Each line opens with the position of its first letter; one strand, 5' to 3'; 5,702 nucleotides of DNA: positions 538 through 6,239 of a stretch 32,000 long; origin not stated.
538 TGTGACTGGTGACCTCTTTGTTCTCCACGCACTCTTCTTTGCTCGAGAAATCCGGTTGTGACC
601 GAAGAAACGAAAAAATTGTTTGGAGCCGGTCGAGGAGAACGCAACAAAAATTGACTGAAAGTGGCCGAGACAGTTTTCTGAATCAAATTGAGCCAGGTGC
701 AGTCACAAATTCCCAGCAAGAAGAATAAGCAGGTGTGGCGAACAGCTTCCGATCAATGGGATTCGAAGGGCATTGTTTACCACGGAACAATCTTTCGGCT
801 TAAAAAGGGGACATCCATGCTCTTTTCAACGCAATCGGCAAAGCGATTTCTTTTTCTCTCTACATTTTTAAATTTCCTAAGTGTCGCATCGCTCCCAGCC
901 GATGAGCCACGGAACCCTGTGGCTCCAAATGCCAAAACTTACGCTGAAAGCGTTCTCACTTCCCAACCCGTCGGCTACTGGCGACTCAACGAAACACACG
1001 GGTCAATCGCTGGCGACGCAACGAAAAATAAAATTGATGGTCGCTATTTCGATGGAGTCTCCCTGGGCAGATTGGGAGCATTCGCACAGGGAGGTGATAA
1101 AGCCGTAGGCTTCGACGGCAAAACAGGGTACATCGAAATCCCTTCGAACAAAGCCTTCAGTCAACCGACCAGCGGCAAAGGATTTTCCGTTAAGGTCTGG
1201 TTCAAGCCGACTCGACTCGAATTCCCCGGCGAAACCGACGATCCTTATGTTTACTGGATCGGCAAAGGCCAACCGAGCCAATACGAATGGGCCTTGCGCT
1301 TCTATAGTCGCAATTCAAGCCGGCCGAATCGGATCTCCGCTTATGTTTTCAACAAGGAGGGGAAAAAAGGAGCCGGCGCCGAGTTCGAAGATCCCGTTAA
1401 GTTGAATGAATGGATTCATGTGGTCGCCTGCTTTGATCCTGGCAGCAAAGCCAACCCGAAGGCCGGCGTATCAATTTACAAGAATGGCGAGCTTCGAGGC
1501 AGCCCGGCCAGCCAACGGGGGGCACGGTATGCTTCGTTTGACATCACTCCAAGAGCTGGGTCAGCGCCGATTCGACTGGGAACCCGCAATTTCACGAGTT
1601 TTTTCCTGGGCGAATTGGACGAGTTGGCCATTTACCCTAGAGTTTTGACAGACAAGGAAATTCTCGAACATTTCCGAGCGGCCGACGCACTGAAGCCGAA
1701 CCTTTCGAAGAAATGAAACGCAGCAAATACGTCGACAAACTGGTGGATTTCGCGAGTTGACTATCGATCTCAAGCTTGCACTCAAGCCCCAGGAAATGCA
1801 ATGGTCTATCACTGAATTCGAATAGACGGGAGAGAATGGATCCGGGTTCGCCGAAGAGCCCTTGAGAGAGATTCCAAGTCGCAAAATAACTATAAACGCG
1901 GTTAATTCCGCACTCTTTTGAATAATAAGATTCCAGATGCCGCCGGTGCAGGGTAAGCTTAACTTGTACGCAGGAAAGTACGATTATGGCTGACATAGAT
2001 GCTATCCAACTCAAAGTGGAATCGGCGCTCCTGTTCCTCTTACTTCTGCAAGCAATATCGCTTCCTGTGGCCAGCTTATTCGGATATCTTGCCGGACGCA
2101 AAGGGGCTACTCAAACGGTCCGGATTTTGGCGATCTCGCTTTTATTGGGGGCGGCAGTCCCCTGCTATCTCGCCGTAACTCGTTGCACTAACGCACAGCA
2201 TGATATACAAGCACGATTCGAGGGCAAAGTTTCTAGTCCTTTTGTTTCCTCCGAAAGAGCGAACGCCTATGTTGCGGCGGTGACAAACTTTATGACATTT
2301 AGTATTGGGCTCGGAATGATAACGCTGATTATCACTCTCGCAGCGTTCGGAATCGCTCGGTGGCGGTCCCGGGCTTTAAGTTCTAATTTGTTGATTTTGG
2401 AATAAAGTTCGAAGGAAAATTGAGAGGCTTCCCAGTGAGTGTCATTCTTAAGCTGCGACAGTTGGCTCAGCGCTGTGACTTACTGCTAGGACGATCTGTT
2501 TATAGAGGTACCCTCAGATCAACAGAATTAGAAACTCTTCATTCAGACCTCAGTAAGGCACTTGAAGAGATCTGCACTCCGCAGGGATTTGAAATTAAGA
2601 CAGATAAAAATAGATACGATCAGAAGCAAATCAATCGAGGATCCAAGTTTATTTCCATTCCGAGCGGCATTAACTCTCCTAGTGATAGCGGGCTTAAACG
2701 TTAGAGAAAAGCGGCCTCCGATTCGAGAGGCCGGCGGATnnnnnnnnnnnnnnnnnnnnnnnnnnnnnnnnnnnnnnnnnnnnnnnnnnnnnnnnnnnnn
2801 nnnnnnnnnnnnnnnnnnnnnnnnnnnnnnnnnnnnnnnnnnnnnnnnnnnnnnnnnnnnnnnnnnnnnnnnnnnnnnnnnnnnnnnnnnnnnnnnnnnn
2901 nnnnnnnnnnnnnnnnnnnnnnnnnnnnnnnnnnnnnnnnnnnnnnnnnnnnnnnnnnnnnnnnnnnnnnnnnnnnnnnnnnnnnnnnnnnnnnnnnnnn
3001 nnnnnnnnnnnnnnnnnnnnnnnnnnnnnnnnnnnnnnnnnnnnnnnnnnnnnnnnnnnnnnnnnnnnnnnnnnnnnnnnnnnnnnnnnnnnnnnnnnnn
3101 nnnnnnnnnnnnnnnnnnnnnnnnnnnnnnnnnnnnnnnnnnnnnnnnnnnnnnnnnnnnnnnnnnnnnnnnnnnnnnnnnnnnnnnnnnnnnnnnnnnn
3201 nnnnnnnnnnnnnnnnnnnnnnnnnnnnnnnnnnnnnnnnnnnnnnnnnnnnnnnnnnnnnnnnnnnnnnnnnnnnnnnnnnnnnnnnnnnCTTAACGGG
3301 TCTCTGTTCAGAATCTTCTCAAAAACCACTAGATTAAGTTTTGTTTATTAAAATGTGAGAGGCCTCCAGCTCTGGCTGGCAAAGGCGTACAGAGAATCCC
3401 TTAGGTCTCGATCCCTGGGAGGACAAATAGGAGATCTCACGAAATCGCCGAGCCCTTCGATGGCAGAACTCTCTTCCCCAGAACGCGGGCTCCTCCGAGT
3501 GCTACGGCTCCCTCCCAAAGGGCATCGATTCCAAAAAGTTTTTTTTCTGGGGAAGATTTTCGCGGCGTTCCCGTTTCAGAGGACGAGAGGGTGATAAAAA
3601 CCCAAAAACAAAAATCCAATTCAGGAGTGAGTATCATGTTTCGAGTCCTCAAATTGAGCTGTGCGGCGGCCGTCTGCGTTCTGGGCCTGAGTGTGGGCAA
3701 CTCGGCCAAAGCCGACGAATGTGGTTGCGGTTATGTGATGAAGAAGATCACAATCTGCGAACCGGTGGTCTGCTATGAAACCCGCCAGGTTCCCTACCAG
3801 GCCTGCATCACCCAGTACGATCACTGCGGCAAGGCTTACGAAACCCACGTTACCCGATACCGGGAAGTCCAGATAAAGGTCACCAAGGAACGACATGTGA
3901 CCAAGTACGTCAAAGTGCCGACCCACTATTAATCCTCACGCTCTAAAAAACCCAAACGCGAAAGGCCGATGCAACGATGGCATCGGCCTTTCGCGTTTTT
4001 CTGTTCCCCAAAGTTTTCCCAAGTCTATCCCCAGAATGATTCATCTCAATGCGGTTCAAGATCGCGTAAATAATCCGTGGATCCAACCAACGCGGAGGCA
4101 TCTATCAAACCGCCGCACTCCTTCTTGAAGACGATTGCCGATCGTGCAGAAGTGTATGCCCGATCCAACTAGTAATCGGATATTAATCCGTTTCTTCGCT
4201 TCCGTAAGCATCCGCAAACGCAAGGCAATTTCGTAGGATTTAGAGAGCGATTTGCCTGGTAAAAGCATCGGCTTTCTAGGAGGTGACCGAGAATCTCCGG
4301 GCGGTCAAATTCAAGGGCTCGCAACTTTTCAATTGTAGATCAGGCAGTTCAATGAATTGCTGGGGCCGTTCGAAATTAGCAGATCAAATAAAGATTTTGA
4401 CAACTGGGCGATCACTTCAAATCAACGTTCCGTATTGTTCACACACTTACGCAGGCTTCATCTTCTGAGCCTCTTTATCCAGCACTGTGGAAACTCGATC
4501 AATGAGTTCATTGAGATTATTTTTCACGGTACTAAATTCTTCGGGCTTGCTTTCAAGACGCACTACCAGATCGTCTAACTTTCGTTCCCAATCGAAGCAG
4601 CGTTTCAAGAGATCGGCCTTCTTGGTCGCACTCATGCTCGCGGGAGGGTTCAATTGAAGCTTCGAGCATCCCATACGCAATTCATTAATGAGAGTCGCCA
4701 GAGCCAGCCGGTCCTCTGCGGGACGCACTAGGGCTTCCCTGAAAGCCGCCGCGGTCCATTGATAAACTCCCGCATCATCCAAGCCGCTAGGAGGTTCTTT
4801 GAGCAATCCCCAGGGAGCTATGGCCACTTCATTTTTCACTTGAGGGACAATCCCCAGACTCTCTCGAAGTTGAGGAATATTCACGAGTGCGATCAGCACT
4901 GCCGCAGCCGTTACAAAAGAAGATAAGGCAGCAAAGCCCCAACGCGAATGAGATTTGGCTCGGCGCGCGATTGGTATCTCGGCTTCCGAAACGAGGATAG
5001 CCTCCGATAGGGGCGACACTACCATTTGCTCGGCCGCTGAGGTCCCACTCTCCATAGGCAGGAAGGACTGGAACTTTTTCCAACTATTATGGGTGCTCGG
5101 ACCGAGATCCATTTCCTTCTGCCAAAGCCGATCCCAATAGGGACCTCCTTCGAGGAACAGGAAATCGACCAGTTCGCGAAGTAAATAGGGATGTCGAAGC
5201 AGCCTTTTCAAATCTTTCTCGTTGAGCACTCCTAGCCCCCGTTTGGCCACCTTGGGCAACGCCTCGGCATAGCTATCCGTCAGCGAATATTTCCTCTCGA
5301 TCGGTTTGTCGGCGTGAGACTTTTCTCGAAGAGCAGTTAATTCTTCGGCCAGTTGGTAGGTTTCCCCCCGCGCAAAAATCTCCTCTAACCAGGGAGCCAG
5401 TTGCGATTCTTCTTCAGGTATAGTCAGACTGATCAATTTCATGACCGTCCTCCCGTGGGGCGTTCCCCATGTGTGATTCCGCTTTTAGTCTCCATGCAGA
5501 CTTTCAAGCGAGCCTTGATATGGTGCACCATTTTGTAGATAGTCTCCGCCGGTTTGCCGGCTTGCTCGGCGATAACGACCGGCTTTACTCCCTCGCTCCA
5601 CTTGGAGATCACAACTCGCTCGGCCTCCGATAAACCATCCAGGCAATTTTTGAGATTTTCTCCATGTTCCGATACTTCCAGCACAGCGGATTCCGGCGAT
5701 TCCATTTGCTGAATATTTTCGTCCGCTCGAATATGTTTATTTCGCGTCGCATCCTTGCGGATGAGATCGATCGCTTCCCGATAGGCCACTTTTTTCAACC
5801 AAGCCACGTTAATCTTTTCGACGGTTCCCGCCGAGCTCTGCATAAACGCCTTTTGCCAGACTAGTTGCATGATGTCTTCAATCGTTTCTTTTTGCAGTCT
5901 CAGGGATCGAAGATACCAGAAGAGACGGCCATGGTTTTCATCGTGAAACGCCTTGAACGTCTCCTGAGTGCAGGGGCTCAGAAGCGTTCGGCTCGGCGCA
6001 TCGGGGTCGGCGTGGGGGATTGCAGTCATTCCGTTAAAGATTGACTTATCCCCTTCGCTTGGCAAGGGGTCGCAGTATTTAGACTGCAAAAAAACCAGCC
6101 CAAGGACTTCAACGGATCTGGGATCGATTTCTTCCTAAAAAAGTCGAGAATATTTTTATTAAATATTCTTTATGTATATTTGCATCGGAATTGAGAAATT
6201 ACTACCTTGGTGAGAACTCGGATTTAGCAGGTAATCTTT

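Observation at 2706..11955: Inverted 1.3-kb duplication of a two-gene secreted-protein cassette brackets a 6.6-kb ECF sigma / cytochrome-like / FGE-fold block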

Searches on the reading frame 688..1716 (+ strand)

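Call 6: search_protein_families(library=pfam, proteins=[window:688-1716:+], max_evalue=0.01)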
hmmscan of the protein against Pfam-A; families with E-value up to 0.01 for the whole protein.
window:688-1716:+ (342 aa): 1 family
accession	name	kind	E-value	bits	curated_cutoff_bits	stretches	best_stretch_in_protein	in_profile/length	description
PF13385.13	Laminin_G_3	-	2e-18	67.4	27.6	1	143-325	1-150/151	Concanavalin A-like lectin/glucanases superfamily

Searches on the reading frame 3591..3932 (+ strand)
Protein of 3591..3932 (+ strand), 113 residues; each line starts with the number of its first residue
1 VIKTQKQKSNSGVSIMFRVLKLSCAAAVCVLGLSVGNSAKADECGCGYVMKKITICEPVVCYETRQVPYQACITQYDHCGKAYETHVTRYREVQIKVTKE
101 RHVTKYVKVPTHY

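Call 6: search_protein_families(library=pfam, proteins=[window:3591-3932:+], max_evalue=0.01)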
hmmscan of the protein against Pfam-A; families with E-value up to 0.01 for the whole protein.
window:3591-3932:+ (113 aa): 0 families

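Call 8: search_protein_families(library=ncbifam, proteins=[window:3591-3932:+], max_evalue=0.01)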
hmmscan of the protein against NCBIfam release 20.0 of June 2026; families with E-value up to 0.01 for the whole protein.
window:3591-3932:+ (113 aa): 0 families

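Call 20: find_related_loci(query=window:3591-3929:+, collection=metagenome_contigs, flank=10000)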
Query window:3591-3929:+ (113 aa) in metagenome_contigs; peptide patterns used: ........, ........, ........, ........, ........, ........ (x = any residue, [..] = any of these).
472 stretches matched a pattern; 1 encode a relative of the query (tblastn E <= 1e-3); 1 distinct loci.
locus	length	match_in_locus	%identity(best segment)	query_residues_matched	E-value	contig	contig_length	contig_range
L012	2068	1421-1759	96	1-113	5e-77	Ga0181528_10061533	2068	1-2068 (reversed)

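Call 39: find_encoding_contigs(protein=window:3636-3932:+, flank=10000, max_places=10)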
Protein window:3636-3932:+ (98 aa): no gene with exactly this product is on record in the collection.

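Call 40: find_homologous_proteins(query=window:3636-3929:+, max_evalue=0.01)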
Query window:3636-3929:+ (98 aa): 2 proteins with E <= 0.01 among 2 candidates.
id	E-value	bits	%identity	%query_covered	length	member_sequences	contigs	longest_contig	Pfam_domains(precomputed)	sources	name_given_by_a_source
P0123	6.6e-60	217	100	100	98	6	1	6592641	-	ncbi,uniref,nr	ncbi:hypothetical protein KIH39_08905 [Telmatocola sphagniphila]|uniref:Uncharacterized protein n=1 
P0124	3.0e-16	77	44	100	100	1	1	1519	-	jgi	jgi:hypothetical protein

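Call 41: list_cluster_members(proteins=[P0123, P0124])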
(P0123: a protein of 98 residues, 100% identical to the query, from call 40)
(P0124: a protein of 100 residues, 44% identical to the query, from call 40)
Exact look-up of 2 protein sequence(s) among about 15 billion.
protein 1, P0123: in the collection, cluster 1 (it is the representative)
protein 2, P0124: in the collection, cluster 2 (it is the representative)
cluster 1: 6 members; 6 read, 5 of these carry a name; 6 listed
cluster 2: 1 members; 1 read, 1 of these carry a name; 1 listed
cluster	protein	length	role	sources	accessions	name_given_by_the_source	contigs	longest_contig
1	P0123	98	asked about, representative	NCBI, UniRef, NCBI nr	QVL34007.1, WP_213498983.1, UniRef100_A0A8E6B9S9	hypothetical protein KIH39_08905 [Telmatocola sphagniphila] | Uncharacterized protein n=1 Tax=Telmatocola sphagniphila TaxID=1123043 ... | hypothetical protein [Telmatocola sphagniphila]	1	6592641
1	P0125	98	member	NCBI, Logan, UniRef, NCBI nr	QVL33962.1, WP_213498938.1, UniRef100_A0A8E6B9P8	hypothetical protein KIH39_08655 [Telmatocola sphagniphila] | Uncharacterized protein n=1 Tax=Telmatocola sphagniphila TaxID=1123043 ... | hypothetical protein [Telmatocola sphagniphila]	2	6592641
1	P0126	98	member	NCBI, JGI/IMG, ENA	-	hypothetical protein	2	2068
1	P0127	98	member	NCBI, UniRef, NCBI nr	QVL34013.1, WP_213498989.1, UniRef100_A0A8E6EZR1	hypothetical protein KIH39_08935 [Telmatocola sphagniphila] | Uncharacterized protein n=1 Tax=Telmatocola sphagniphila TaxID=1123043 ... | hypothetical protein [Telmatocola sphagniphila]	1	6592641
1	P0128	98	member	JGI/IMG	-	hypothetical protein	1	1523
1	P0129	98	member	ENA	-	-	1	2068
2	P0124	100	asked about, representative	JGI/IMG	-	hypothetical protein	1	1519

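Call 42: find_encoding_contigs(protein=P0125, flank=10000, max_places=6)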
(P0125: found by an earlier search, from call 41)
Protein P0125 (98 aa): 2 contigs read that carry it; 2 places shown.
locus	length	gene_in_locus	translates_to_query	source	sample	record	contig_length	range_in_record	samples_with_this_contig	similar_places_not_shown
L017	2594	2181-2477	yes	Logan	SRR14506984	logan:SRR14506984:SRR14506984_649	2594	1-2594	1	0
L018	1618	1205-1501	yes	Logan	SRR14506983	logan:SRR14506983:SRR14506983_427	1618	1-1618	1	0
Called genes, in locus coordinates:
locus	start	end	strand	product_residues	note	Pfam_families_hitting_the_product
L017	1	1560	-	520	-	?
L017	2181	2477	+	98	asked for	-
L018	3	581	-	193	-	?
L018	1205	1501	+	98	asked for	-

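Call 53: search_protein_families(library=padloc, proteins=[window:3636-3932:+], max_evalue=0.001)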
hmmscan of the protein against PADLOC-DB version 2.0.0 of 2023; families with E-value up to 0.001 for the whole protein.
window:3636-3932:+ (98 aa): 0 families

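Call 81: search_protein_representatives(protein=window:3636-3929:+)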
Query: 98 residues. Proteins with E-value up to 0.001 (for the whole library): 115; up to 1e-10: 10; up to 1e-30: 1. The best 115 are listed.
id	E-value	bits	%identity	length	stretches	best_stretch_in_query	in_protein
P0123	2.1e-60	217.0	100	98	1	1-98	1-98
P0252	3.6e-16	75.2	47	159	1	1-94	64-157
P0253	5.0e-13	65.1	42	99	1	6-96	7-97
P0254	7.4e-13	64.6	46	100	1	3-94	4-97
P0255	1.1e-12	64.0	46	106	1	3-97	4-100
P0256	3.8e-12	62.3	56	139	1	3-84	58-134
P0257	9.5e-12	61.0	49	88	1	17-94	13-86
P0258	1.8e-11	60.1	40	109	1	1-97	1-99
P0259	3.3e-11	59.3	52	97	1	8-94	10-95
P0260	6.5e-11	58.3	55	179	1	33-96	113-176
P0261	2.2e-10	56.6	42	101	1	9-92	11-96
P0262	1.0e-09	54.5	45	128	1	10-98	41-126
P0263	1.7e-09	53.8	46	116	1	21-85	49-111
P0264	1.8e-09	53.7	41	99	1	7-96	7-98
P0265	2.2e-09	53.5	43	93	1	10-94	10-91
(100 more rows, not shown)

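Call 83: search_protein_families(library=pfam, alignment_id=A3, max_evalue=0.1)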
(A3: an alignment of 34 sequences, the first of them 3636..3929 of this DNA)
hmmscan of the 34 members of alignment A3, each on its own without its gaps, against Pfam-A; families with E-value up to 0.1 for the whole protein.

A. member 1, window:3636-3929:+ (98 aa): 0 families

B. families by the number of members that match (of 34 scanned): 9 families
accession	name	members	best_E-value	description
PF19990.4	DUF6426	1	0.0032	Family of unknown function (DUF6426)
PF22955.1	EGF2_RECK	1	0.023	RECK-like, EGF-like 1 domain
PF05810.19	NinF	1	0.024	NinF protein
PF10658.14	DUF2484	1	0.027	Protein of unknown function (DUF2484)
PF16341.10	DUF4971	1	0.029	Domain of unknown function (DUF4971)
PF14979.11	TMEM52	1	0.047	Transmembrane 52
PF19177.5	DUF5859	1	0.05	Family of unknown function (DUF5859)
PF11281.13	DUF3083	1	0.055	Protein of unknown function (DUF3083)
PF19986.4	DUF6422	1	0.078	Family of unknown function (DUF6422)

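Call 84: find_encoding_contigs(protein=P0124, flank=10000, max_places=4)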
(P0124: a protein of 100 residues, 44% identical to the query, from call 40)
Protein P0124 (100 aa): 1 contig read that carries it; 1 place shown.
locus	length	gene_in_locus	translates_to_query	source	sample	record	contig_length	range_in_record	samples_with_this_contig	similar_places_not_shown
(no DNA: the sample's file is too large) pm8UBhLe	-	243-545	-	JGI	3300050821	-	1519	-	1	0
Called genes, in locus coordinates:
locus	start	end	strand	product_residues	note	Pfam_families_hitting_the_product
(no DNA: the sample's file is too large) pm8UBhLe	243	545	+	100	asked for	-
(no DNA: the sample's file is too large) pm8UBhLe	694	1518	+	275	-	?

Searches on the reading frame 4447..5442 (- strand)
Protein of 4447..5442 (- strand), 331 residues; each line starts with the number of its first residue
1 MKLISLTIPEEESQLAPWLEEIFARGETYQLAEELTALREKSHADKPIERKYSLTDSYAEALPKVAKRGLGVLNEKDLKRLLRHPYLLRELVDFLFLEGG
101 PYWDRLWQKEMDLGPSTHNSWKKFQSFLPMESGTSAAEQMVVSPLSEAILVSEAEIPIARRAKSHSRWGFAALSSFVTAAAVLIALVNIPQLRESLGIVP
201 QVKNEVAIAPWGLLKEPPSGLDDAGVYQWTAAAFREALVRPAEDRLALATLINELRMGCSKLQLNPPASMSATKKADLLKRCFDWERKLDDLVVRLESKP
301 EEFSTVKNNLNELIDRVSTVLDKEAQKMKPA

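Call 6: search_protein_families(library=pfam, proteins=[window:4447-5442:-], max_evalue=0.01)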
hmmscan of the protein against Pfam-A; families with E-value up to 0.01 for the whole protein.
window:4447-5442:- (331 aa): 0 families

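Call 8: search_protein_families(library=ncbifam, proteins=[window:4447-5442:-], max_evalue=0.01)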
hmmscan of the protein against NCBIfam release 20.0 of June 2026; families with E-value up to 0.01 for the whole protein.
window:4447-5442:- (331 aa): 0 families

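Call 53: search_protein_families(library=padloc, proteins=[window:4447-5442:-], max_evalue=0.001)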
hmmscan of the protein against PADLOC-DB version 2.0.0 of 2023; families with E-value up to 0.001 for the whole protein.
window:4447-5442:- (331 aa): 0 families

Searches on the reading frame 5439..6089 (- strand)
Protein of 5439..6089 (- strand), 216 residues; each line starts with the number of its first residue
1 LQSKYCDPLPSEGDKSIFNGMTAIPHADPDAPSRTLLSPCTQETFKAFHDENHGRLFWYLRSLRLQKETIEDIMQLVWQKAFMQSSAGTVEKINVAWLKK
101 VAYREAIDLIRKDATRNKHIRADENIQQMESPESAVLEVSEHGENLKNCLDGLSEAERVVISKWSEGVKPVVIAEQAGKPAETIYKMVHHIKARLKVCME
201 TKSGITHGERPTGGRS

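Call 6: search_protein_families(library=pfam, proteins=[window:5439-6089:-], max_evalue=0.01)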
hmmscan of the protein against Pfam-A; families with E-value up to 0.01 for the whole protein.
window:5439-6089:- (216 aa): 1 family
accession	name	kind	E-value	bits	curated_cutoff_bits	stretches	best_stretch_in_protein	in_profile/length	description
PF04542.20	Sigma70_r2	-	0.001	19.3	24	1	50-114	3-69/71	Sigma-70 region 2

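Call 8: search_protein_families(library=ncbifam, proteins=[window:5439-6089:-], max_evalue=0.01)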
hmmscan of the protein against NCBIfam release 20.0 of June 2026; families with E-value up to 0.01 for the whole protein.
window:5439-6089:- (216 aa): 32 families (the best 25 are shown)
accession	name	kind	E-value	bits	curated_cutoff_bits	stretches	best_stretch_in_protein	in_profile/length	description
TIGR02989.1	Sig-70_gvs1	subfamily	8e-18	64.9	124.55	1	44-199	2-158/158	RNA polymerase sigma-70 factor, Rhodopirellula/Verrucomicrobium family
TIGR02937.1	sigma70-ECF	superfamily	4.5e-13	49.1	42.9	1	45-199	3-165/165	sigma-70 family RNA polymerase sigma factor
NF009186.0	PRK12534.1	equivalog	2.8e-10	40.3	267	1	21-200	1-186/187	RNA polymerase sigma factor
NF007226.0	PRK09644.1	equivalog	3.6e-10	40.1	199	1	56-161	14-118/166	RNA polymerase sigma factor SigM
NF009167.0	PRK12514.1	equivalog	3.9e-10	39.9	265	1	42-200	19-179/180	RNA polymerase sigma factor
TIGR02950.1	SigM_subfam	subfamily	2.3e-09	37.3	147.95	1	55-161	12-119/159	RNA polymerase sigma factor, SigM family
NF009166.1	PRK12513.1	equivalog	3.3e-09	36.7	206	1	43-188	22-175/193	RNA polymerase sigma factor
NF007228.0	PRK09646.1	subfamily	1.3e-08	34.8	226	1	42-201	29-192/194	ECF RNA polymerase sigma factor SigK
NF007227.0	PRK09645.1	subfamily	7.6e-08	32.4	202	1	42-200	12-171/177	sigma-70 family RNA polymerase sigma factor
TIGR02952.1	Sig70_famx2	equivalog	8.9e-08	32.2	206.45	1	43-195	11-166/170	ECF subfamily RNA polymerase sigma factor, BldN family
TIGR02959.1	SigZ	equivalog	1.1e-07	31.9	168.65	1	55-201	7-150/170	RNA polymerase sigma factor SigZ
NF058625.1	sigma_PG0214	equivalog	3.5e-07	30.1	130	1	42-184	3-146/170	GFO_1088 family ECF-type sigma factor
NF007220.0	PRK09639.1-5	equivalog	4.2e-07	29.9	260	1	43-158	3-122/181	RNA polymerase sigma factor SigX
NF007215.0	PRK09637.1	equivalog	4.6e-07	30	212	1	50-200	8-155/181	RNA polymerase sigma factor SigZ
NF008895.0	PRK11924.3-2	equivalog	7.9e-07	29.1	259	1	67-200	8-139/140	RNA polymerase sigma factor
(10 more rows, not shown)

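Call 53: search_protein_families(library=padloc, proteins=[window:5439-6089:-], max_evalue=0.001)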
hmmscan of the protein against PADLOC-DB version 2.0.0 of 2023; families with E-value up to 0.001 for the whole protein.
window:5439-6089:- (216 aa): 0 families
